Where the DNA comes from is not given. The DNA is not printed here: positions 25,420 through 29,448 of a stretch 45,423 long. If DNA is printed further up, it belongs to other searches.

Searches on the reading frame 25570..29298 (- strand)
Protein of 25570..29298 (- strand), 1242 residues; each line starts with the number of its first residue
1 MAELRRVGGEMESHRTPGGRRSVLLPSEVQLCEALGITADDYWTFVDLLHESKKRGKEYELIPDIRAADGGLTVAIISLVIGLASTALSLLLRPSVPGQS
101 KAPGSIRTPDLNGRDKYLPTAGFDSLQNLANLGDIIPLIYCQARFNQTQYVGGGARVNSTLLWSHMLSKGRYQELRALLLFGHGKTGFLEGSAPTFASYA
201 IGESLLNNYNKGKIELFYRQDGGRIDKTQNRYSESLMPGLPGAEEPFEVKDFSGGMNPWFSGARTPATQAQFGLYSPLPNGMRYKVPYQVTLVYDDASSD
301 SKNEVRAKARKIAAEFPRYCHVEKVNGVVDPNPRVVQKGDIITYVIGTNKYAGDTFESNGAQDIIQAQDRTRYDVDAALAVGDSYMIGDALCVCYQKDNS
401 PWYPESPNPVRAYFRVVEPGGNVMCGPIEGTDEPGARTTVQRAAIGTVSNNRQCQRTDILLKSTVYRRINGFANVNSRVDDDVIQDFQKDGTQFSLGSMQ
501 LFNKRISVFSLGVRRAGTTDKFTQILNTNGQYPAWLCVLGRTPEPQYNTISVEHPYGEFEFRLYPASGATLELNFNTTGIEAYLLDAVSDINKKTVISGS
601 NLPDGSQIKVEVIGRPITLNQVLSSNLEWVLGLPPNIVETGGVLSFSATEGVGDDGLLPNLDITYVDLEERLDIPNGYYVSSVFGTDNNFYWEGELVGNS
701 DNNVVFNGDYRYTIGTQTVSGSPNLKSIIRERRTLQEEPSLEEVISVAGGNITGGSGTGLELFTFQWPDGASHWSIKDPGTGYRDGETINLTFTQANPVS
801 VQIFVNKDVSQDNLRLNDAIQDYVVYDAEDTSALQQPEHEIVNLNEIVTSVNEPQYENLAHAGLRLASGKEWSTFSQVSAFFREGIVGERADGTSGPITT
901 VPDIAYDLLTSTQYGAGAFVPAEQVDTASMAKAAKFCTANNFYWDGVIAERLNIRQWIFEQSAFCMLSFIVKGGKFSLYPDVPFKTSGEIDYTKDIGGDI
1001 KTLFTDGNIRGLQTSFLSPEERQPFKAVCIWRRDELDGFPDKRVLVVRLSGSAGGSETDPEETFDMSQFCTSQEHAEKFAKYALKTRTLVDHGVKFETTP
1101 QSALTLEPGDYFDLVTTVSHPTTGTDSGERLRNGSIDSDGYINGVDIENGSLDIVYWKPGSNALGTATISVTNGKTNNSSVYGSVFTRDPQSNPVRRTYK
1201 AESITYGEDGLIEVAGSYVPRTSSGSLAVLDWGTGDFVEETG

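Call 39: search_protein_families(library=phrogs, proteins=[window:25570-29298:-], max_evalue=0.00001)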
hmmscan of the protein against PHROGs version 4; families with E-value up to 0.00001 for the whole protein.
window:25570-29298:- (1242 aa): 2 families
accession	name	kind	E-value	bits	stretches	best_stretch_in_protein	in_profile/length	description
phrog_27845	-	tail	5.8e-30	104.9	1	876-1102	171-389/804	tail protein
phrog_31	-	tail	2.1e-06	26.8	0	904-1112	537-738/1565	central tail fiber J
